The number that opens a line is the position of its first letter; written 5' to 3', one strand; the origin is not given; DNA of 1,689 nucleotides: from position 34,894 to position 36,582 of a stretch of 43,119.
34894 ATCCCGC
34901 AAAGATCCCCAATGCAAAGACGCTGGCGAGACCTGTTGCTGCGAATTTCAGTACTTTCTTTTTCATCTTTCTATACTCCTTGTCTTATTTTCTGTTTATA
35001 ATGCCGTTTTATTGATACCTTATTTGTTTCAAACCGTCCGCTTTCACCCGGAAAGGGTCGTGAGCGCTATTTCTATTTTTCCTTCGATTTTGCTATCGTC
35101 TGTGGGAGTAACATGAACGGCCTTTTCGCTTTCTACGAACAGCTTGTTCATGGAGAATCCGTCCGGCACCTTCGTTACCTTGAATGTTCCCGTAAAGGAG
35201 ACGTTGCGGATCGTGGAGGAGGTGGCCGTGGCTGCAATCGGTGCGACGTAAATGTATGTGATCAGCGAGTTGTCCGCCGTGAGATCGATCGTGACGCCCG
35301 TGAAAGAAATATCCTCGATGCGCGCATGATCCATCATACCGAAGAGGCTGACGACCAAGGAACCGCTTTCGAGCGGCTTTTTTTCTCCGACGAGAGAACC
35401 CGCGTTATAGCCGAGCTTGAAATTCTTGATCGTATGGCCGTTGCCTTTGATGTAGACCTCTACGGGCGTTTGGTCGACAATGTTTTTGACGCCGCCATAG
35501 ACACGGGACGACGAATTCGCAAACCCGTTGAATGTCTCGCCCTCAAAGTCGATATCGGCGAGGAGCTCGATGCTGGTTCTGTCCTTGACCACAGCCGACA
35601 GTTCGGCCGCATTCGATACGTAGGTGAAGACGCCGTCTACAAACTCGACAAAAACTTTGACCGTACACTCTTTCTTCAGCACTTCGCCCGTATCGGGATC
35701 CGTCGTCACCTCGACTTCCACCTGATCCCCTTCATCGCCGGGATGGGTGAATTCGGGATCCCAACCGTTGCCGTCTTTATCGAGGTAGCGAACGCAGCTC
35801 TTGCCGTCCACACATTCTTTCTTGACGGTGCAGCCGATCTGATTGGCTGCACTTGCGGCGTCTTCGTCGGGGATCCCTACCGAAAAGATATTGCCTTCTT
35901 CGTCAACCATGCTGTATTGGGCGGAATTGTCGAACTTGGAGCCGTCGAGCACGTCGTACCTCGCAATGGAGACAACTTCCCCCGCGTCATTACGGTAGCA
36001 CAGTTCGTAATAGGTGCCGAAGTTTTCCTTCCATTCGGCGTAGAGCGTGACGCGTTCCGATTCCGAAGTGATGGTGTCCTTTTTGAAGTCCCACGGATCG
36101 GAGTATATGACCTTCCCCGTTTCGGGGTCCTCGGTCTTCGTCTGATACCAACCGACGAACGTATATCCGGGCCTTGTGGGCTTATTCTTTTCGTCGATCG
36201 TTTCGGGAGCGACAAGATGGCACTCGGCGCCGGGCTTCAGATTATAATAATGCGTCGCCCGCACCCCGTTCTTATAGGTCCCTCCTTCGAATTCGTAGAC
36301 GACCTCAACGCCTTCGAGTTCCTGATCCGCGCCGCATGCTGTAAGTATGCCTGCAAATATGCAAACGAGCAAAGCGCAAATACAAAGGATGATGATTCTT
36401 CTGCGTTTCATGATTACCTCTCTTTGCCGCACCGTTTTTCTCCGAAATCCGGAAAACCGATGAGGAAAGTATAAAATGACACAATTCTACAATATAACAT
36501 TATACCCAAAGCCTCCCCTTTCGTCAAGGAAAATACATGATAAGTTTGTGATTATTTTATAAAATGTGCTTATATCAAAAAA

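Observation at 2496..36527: A 34-kb one-strand locus couples a cell-envelope subtilase, a full Opp importer and five giant lipoproteins: a candidate Gram-positive 'protein utilisation locus'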

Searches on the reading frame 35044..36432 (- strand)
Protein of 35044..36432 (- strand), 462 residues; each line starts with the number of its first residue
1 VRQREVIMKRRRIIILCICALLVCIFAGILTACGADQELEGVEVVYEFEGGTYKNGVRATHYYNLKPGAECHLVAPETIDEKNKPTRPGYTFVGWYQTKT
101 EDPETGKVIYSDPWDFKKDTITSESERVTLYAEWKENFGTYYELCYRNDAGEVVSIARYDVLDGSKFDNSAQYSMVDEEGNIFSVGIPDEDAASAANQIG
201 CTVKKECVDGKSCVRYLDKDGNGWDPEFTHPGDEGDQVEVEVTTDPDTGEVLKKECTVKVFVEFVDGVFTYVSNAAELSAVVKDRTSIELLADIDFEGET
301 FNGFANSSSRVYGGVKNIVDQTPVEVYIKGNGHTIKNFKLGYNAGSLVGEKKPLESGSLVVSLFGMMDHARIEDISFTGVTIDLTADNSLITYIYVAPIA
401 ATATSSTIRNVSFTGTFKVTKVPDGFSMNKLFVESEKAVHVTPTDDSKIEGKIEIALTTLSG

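Call 4: search_protein_families(library=pfam, proteins=[window:35044-36432:-], max_evalue=0.01)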
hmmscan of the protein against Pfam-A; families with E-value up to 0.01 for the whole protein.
window:35044-36432:- (462 aa): 3 families
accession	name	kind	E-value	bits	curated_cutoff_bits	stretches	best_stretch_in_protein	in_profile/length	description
PF09479.16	Flg_new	-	7.2e-07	29.7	27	1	77-132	20-64/65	Listeria-Bacteroides repeat domain (List_Bact_rpt)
PF05342.19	Peptidase_M26_N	-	0.0031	17.2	27.7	1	345-415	185-250/250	M26 IgA1-specific Metallo-endopeptidase N-terminal region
PF20585.4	Pectate_lyase_5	-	0.0037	17.8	24.3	1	270-343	2-69/126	Putative pectate lyase-like adhesive domain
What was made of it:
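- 35044..36411 (-): g1: a 455-aa lipoprotein with InlB-type B-repeats (Flg_new) and a C-terminal beta-helix-like '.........' domain. A lipoprotein of this kind always sits immediately upstream of the long OppA. Pfam Flg_new (call 4).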

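Call 70: search_protein_families(library=pfam, alignment_id=A6, max_evalue=0.01)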
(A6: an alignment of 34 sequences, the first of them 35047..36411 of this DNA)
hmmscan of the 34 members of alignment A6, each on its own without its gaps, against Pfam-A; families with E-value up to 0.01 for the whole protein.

A. member 1, window:35047-36411:- (455 aa): 3 families
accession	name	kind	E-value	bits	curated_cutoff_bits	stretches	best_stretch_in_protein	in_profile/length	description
PF09479.16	Flg_new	-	6.8e-07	29.8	27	1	70-125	20-64/65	Listeria-Bacteroides repeat domain (List_Bact_rpt)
PF05342.19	Peptidase_M26_N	-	0.003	17.2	27.7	1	338-408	185-250/250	M26 IgA1-specific Metallo-endopeptidase N-terminal region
PF20585.4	Pectate_lyase_5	-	0.0036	17.9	24.3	1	263-336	2-69/126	Putative pectate lyase-like adhesive domain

B. families by the number of members that match (of 34 scanned): 3 families
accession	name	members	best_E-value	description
PF09479.16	Flg_new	28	2e-15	Listeria-Bacteroides repeat domain (List_Bact_rpt)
PF05342.19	Peptidase_M26_N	5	7.7e-05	M26 IgA1-specific Metallo-endopeptidase N-terminal region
PF20585.4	Pectate_lyase_5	4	0.00016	Putative pectate lyase-like adhesive domain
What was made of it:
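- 35044..36411 (-): In the family alignment, 28 of 34 members hit Flg_new, with weak M26_N and Pectate_lyase_5 hits (call 70).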

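Call 71: search_solved_structures(query=A6, max_evalue=1)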
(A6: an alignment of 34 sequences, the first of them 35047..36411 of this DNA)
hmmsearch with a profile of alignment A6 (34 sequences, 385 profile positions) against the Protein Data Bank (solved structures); distinct sequences matched with E-value up to 1: 9.
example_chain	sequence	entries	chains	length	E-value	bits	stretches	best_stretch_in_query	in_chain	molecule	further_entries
2y5p_A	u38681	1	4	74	2.9e-08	36.1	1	73-123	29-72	INTERNALIN B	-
2y5q_A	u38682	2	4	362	3.4e-07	32.6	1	74-123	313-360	INTERNALIN B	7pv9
9qr5_A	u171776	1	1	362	3.5e-07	32.5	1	65-123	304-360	Internalin B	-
7nms_A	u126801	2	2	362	3.8e-07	32.4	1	74-123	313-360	Internalin B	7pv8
9qr4_A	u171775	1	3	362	4.1e-07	32.3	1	63-123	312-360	Internalin B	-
1m9s_A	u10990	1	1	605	5.2e-07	32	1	74-125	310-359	Internalin B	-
10qi_A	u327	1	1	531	0.00067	21.7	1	75-124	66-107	exo-alpha-sialidase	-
10qf_A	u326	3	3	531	0.00077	21.5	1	75-124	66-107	exo-alpha-sialidase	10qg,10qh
3n6z_A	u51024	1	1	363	0.62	12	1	213-261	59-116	putative immunoglobulin A1 protease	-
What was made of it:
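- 35044..36411 (-): PDB hits are internalin B B-repeats (call 71).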

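Call 102: search_protein_families(library=ncbifam, proteins=[window:35047-36411:-], max_evalue=0.001)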
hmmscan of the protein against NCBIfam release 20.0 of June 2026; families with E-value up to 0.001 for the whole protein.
window:35047-36411:- (455 aa): 2 families
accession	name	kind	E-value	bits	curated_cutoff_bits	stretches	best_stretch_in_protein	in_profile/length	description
TIGR02543.1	List_Bact_rpt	repeat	7.6e-09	35.8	20.95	1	78-130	1-43/44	TIGR02543 family repeat protein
NF033188.1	internalin_H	exception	1.8e-05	23.6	1050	1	67-130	361-413/548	InlH/InlC2 family class 1 internalin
